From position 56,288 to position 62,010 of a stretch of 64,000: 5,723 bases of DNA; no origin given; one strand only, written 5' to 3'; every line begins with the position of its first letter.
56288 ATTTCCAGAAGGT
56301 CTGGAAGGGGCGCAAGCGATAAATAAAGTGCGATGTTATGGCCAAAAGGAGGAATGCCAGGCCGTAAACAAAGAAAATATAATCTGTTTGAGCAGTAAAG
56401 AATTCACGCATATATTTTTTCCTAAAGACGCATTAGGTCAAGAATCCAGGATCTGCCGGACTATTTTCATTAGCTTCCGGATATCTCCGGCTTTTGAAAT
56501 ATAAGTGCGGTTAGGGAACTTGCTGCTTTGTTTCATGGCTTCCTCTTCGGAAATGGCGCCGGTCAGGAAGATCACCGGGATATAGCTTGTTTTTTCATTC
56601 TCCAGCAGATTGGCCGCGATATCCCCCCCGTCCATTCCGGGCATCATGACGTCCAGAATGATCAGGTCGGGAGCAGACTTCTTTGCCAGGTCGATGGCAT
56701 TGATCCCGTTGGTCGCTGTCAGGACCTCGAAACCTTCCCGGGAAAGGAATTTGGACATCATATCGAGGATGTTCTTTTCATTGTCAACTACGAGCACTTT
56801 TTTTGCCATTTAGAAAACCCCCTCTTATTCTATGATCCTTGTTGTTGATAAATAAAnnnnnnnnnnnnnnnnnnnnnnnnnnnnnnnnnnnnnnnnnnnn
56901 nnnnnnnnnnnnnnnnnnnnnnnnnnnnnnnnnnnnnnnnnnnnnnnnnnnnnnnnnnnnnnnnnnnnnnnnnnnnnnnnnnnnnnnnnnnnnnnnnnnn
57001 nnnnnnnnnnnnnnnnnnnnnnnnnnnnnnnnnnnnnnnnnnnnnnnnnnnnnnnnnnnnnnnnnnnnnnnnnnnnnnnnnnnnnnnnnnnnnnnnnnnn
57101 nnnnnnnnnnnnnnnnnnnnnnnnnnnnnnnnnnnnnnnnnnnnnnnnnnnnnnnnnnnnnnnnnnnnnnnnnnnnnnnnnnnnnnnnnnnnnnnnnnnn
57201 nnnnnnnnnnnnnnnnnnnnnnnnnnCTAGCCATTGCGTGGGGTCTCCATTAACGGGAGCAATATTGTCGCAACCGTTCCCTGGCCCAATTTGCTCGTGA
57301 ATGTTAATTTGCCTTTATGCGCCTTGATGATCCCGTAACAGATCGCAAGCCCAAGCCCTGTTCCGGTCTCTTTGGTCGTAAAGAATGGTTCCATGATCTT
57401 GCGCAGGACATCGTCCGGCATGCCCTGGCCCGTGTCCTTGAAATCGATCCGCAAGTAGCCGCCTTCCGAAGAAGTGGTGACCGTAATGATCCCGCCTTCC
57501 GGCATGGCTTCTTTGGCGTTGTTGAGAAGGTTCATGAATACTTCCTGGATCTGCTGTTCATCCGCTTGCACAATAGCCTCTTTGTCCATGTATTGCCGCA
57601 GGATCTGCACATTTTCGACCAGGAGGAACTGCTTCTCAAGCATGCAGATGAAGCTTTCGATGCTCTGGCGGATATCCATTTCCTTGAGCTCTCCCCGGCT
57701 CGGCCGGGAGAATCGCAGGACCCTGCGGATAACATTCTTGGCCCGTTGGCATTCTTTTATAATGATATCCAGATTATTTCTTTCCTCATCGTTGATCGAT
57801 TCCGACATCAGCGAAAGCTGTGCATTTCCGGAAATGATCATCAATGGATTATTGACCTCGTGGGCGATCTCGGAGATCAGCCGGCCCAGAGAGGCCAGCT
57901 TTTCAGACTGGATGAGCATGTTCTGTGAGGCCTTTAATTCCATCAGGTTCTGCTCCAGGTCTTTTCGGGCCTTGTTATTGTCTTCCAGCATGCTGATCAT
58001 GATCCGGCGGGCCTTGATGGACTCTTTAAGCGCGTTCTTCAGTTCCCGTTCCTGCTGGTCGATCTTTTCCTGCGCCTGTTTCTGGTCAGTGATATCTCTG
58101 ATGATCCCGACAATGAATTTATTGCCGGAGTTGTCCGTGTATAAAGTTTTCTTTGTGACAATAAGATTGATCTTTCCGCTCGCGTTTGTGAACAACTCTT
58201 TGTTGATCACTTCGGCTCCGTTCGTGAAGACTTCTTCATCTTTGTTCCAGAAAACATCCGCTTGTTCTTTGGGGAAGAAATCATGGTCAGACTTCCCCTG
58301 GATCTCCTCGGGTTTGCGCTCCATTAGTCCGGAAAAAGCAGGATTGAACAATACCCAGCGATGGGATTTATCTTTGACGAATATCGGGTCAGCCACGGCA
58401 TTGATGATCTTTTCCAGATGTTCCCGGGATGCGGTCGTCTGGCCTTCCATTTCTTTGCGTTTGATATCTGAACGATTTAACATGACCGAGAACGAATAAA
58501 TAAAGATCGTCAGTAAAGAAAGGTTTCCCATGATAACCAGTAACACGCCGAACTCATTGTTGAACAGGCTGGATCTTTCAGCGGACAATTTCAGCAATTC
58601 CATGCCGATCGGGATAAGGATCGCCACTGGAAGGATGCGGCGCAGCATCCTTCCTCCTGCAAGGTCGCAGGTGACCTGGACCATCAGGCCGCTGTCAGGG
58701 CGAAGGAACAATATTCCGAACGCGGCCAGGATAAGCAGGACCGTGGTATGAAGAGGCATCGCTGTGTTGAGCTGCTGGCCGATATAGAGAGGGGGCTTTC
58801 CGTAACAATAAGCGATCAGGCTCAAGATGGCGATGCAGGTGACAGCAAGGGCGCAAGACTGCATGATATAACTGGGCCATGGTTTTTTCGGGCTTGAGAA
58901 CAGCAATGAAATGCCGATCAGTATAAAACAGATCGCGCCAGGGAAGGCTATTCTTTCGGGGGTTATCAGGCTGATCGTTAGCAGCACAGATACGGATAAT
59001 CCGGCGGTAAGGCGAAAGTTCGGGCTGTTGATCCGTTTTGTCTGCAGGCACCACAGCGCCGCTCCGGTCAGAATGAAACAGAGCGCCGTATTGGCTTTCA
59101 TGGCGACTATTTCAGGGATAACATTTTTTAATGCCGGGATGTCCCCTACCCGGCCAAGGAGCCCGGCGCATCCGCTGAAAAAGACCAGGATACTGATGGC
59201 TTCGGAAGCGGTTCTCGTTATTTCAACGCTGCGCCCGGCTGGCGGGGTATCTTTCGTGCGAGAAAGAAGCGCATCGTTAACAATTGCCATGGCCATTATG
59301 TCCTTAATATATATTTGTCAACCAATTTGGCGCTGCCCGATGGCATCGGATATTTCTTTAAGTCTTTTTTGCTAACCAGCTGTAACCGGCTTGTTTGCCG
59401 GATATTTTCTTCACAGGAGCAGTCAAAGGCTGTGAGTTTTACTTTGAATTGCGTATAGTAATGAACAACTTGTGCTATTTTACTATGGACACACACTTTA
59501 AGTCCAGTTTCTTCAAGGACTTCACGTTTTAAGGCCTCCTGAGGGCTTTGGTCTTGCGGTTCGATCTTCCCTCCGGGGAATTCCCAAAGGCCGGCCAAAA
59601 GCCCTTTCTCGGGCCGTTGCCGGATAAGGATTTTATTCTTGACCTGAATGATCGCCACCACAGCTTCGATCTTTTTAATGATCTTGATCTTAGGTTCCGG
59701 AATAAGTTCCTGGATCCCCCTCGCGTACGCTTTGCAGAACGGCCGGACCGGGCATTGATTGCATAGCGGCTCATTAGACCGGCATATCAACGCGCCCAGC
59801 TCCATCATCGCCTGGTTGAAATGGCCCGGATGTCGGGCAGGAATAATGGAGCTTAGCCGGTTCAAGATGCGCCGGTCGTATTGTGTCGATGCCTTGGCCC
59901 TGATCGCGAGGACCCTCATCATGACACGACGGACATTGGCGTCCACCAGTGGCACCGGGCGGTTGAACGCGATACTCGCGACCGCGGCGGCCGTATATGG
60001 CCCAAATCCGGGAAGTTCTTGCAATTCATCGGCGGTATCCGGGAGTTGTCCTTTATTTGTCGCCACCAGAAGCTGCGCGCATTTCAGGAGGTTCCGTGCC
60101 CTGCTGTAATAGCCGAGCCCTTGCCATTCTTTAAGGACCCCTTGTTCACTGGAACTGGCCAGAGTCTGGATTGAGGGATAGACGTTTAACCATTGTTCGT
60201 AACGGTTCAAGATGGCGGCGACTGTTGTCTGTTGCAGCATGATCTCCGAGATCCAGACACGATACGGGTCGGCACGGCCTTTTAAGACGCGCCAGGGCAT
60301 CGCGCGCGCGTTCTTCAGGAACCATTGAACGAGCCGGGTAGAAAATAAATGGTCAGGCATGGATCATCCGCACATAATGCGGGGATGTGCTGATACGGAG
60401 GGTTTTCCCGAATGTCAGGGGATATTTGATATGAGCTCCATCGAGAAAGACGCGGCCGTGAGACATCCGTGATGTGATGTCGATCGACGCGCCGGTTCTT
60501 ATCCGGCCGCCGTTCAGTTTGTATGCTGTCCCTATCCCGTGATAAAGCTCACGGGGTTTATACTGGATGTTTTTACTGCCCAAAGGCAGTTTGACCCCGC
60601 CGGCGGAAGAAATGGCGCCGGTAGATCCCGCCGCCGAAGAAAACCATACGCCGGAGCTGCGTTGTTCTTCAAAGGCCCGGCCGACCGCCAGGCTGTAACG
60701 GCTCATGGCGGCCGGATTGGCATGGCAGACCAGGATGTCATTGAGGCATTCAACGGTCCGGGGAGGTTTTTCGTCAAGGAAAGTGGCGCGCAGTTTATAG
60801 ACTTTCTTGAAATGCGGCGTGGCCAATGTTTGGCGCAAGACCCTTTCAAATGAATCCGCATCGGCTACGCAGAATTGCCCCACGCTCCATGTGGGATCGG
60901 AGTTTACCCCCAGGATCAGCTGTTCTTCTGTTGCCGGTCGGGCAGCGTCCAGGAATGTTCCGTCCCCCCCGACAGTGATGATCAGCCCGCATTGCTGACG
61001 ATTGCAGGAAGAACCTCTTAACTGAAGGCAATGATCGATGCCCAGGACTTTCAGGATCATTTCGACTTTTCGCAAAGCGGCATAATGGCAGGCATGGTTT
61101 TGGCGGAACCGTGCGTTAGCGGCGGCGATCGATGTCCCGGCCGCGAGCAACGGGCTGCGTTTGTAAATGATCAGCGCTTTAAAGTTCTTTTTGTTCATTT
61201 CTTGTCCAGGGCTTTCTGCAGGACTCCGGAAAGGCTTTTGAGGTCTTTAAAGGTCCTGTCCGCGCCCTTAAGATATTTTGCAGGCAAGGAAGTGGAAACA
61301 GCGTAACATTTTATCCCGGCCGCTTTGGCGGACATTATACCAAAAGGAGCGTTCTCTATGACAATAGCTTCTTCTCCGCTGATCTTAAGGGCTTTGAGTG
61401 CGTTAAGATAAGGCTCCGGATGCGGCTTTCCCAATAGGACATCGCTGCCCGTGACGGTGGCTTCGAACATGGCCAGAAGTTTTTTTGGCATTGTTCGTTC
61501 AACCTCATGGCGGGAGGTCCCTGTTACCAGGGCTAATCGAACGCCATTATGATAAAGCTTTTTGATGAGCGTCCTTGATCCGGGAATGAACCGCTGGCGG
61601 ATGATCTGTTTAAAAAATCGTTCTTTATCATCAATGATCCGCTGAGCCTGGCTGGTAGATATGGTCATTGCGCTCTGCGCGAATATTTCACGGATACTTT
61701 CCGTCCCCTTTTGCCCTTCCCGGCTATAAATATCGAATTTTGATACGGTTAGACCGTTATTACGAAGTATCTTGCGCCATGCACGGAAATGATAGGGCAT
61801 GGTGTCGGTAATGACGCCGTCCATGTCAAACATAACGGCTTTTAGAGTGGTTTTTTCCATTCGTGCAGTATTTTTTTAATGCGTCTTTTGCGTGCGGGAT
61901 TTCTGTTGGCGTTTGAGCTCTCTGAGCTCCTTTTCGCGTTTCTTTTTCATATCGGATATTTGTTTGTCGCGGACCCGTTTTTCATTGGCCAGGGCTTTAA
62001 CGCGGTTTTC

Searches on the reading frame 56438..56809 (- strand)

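Call 22: search_protein_families(library=pfam, proteins=[window:56438-56809:-], max_evalue=0.0001)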
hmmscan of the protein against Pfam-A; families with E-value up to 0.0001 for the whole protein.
window:56438-56809:- (123 aa): 1 family
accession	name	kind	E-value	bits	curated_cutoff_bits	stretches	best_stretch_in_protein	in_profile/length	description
PF00072.30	Response_reg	-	7e-23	81.4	30.2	1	5-118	1-111/111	Response regulator receiver domain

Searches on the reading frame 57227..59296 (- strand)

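Call 22: search_protein_families(library=pfam, proteins=[window:57227-59296:-], max_evalue=0.0001)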
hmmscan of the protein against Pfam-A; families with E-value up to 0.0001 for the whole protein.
window:57227-59296:- (689 aa): 5 families
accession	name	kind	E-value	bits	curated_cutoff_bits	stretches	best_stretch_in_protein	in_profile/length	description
PF02518.31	HATPase_c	-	6.6e-25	88.1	26.4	1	579-682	2-109/111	Histidine kinase-, DNA gyrase B-, and HSP90-like ATPase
PF00512.31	HisKA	-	6.3e-12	45.8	26.9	1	470-533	2-64/66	His Kinase A (phospho-acceptor) domain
PF08448.16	PAS_4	-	6.9e-12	46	23.1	1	299-406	2-109/110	PAS fold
PF13426.13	PAS_9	-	1.1e-09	38.9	27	1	303-404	2-103/103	PAS domain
PF00989.32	PAS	-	1.7e-09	38.1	22.6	1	292-402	1-113/113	PAS fold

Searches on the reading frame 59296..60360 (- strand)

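Call 22: search_protein_families(library=pfam, proteins=[window:59296-60360:-], max_evalue=0.0001)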
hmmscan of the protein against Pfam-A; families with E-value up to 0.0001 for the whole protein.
window:59296-60360:- (354 aa): 5 families
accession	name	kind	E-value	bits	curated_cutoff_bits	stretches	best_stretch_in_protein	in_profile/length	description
PF14815.12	NUDIX_4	-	5.5e-27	94.2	35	1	234-348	2-112/113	NUDIX domain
PF00730.31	HhH-GPD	-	1.3e-18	67.7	26.2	1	37-166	1-102/108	HhH-GPD superfamily base excision DNA repair protein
PF00293.34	NUDIX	-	3.1e-14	53.6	21.1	1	233-305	5-75/134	NUDIX domain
PF00633.29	HHH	-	1.8e-05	24.8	24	1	104-130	4-30/30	Helix-hairpin-helix motif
PF22327.2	Nudt16-like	-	7.3e-05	23.2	27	0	236-299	17-78/161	U8 snoRNA-decapping enzyme-like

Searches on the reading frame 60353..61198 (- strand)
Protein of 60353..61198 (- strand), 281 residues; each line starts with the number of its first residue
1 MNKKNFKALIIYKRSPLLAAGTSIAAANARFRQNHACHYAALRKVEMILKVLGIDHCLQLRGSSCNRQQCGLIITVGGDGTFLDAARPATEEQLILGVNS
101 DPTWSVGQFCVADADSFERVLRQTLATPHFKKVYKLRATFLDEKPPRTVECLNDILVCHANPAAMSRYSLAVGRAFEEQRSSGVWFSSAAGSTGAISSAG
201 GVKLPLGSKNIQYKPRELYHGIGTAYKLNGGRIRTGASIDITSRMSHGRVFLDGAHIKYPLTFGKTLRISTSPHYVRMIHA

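Call 72: search_protein_families(library=pfam, proteins=[window:60353-61198:-], max_evalue=0.00001)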
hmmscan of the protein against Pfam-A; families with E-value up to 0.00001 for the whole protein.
window:60353-61198:- (281 aa): 1 family
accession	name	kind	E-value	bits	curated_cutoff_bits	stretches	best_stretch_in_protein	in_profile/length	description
PF01513.26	NAD_kinase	-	1.9e-06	28.7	25.5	1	67-100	70-104/130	ATP-NAD kinase N-terminal domain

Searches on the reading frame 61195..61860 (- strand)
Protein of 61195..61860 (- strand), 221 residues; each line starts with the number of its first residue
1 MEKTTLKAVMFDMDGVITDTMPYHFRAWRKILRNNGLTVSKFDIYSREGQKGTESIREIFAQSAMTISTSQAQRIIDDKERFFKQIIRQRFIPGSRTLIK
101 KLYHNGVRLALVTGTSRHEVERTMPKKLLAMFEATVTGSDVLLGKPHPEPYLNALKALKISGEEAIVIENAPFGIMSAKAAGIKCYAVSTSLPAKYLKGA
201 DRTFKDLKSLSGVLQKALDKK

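Call 72: search_protein_families(library=pfam, proteins=[window:61195-61860:-], max_evalue=0.00001)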
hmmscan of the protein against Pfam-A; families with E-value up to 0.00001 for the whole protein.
window:61195-61860:- (221 aa): 3 families
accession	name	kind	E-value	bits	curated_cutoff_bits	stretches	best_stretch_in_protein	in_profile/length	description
PF13419.12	HAD_2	-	3.4e-30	105.9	23.8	1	9-188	1-178/178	Haloacid dehalogenase-like hydrolase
PF00702.32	Hydrolase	-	6.7e-26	92.3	26.4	1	7-182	2-191/191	haloacid dehalogenase-like hydrolase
PF12710.13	HAD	-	1.1e-06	29.7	27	1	9-132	1-124/189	haloacid dehalogenase-like hydrolase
